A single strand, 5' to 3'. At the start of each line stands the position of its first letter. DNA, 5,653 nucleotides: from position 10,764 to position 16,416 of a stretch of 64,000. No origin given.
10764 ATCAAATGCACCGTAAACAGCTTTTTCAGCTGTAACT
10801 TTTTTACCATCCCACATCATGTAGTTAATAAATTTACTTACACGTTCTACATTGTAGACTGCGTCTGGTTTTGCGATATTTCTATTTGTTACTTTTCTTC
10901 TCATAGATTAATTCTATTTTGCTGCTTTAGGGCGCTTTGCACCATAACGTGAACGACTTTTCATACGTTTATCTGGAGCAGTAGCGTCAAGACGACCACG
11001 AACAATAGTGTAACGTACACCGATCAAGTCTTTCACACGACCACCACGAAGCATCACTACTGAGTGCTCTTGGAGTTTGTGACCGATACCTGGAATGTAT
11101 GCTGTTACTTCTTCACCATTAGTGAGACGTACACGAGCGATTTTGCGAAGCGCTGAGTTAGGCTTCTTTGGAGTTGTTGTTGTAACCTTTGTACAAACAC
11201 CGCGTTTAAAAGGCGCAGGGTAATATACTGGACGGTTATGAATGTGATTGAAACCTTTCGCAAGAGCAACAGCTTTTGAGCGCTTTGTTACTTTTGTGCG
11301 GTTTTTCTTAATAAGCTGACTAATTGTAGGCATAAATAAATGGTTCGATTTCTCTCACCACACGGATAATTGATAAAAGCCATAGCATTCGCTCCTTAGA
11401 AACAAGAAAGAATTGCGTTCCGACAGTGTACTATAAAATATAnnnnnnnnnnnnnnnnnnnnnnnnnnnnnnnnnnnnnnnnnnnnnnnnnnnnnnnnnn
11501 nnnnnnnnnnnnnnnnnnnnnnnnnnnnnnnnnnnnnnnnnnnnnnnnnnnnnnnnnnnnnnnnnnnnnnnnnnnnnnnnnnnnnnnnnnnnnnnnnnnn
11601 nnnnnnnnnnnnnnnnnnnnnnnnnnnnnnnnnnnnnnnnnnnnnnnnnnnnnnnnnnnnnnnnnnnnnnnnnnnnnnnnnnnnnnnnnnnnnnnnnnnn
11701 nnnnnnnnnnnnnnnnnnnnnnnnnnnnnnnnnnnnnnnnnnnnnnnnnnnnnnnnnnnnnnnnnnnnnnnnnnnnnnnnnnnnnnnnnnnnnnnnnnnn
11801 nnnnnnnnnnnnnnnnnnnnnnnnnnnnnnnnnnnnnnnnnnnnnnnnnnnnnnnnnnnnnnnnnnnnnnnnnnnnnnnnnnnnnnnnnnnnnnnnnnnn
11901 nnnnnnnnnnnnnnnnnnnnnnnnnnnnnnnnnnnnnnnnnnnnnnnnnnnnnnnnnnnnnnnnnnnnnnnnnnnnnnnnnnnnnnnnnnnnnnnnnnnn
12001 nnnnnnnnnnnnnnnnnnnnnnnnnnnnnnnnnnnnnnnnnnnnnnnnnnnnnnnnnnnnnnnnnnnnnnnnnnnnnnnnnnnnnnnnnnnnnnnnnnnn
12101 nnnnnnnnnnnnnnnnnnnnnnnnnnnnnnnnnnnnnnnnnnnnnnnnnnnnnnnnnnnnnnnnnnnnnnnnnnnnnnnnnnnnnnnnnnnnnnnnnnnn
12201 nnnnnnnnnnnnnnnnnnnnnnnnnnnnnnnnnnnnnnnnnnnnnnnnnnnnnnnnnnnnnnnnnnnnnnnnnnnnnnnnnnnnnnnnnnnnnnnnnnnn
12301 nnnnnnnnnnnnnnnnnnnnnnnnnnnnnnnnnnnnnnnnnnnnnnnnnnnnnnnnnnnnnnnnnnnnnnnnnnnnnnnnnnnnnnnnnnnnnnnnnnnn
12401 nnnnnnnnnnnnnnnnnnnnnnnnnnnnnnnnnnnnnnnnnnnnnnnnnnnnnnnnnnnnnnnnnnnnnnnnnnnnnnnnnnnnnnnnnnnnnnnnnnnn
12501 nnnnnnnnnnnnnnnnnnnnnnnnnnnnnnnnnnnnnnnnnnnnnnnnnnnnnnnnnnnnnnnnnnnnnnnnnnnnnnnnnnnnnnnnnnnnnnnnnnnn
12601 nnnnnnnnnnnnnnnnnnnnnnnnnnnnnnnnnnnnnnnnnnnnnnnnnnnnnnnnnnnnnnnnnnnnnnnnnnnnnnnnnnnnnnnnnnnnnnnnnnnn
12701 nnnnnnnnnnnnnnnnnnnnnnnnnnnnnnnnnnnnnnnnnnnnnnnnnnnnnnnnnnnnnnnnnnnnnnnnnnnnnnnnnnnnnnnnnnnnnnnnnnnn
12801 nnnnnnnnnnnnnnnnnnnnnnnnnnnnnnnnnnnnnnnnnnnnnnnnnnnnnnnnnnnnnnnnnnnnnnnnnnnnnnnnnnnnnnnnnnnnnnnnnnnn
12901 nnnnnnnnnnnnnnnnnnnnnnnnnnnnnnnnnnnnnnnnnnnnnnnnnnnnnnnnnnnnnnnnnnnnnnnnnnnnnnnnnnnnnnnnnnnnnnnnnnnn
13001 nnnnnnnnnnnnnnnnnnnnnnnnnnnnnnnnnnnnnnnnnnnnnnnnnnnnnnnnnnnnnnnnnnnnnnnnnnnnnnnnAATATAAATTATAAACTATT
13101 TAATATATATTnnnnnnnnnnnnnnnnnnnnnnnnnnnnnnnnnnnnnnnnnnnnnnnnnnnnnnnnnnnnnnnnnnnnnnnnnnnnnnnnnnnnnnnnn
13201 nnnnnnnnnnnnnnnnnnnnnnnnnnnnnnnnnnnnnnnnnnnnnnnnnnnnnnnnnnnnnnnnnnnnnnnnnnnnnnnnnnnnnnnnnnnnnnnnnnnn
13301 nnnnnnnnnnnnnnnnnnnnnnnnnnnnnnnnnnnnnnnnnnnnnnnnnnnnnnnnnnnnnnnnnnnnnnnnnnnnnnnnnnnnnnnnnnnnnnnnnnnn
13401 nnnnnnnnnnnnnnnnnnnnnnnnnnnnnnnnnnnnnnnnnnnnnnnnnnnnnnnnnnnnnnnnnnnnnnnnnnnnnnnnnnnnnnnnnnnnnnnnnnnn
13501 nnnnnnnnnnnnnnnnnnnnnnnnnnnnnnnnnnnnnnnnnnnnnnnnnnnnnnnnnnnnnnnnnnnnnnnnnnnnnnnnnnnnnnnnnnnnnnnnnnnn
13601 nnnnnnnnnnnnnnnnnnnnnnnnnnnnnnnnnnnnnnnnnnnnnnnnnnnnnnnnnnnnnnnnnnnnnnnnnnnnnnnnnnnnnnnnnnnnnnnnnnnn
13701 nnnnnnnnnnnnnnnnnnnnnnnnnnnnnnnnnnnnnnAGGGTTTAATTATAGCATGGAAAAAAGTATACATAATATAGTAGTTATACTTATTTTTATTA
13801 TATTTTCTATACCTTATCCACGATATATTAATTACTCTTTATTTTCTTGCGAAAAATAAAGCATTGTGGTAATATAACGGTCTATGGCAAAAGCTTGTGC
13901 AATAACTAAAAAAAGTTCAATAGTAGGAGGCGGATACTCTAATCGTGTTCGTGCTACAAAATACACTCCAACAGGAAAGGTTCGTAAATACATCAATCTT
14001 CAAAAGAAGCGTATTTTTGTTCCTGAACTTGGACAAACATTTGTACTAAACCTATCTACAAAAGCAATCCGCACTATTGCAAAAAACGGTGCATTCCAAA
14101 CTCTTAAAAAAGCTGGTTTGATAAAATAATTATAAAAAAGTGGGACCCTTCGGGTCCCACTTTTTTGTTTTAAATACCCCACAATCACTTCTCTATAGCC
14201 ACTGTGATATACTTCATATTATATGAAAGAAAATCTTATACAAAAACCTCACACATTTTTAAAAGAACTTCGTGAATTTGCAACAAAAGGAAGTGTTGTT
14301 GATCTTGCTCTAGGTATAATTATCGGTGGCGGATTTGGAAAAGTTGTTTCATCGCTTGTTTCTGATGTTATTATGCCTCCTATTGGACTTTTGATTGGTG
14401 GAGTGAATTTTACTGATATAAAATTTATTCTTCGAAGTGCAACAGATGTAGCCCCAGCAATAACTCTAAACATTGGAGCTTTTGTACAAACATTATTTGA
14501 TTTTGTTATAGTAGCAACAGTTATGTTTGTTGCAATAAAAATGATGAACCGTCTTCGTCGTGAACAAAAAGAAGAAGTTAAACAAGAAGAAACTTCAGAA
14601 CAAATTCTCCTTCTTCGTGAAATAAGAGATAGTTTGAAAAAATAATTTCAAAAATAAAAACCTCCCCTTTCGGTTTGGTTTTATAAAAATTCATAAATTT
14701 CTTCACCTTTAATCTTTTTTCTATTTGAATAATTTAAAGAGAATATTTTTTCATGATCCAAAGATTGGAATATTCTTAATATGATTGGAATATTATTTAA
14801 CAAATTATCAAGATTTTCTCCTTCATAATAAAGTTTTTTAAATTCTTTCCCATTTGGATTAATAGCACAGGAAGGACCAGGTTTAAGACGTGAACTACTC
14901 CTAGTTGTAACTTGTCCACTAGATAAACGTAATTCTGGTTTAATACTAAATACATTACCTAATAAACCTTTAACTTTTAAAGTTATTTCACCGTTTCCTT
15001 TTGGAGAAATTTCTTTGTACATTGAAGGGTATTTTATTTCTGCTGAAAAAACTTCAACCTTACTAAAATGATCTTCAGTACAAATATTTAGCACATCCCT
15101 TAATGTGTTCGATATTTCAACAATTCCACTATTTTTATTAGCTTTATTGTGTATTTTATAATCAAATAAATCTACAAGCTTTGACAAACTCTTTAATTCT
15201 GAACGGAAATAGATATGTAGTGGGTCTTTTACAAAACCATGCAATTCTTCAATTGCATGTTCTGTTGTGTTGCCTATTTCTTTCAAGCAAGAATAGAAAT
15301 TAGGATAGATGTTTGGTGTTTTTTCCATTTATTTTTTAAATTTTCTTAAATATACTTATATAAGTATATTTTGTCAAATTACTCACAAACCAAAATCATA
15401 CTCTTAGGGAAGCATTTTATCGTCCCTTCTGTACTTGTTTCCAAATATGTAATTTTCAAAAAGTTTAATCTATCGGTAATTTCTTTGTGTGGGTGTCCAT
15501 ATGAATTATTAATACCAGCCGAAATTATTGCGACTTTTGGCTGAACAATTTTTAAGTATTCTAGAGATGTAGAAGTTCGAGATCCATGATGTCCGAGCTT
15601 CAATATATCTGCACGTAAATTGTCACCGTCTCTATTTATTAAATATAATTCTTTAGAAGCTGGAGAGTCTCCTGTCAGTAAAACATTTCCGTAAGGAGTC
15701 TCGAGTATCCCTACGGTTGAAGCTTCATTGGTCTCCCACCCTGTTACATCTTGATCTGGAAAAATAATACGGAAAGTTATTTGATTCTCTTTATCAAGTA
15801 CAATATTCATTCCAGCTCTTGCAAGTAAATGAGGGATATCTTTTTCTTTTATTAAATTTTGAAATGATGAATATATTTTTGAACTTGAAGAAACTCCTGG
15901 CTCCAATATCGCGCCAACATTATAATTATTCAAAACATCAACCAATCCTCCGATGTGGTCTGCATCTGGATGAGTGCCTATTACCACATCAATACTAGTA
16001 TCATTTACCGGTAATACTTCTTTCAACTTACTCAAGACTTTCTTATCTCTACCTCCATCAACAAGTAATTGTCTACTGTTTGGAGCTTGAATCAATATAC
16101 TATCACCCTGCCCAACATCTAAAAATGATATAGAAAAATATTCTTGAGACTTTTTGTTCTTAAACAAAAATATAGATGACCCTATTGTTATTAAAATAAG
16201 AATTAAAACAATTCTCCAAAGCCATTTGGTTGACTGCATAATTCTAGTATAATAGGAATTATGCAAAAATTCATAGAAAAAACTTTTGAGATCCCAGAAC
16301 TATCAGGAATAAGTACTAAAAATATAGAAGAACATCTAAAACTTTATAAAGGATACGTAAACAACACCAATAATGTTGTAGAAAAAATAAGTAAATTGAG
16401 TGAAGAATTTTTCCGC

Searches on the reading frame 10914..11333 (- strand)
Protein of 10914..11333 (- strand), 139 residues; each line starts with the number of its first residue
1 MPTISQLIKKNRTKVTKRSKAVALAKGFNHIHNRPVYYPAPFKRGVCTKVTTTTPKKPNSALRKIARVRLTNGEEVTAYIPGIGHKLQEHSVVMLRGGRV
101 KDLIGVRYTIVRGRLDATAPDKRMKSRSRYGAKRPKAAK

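Call 3: search_protein_families(library=pfam, proteins=[window:10914-11333:-], max_evalue=0.1)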
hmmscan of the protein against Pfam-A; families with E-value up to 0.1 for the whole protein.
window:10914-11333:- (139 aa): 2 families
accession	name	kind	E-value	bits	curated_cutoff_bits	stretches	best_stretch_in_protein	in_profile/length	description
PF00164.32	Ribosom_S12_S23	-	1.4e-32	112.1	22.3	1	38-136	9-109/110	Ribosomal protein S12/S23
PF01176.25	eIF-1a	-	0.047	13.8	30.2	1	66-100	16-47/64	Translation initiation factor 1A / IF-1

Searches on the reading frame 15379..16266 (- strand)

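Call 76: search_protein_families(library=pfam, proteins=[window:15379-16266:-], max_evalue=0.001)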
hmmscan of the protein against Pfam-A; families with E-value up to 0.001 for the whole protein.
window:15379-16266:- (295 aa): 2 families
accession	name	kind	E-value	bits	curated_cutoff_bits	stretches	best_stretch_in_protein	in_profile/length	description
PF00753.33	Lactamase_B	-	5.2e-16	59.6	22.7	1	50-251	2-195/196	Metallo-beta-lactamase superfamily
PF12706.13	Lactamase_B_2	-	0.0005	20.2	27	1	65-113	1-52/200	Beta-lactamase superfamily domain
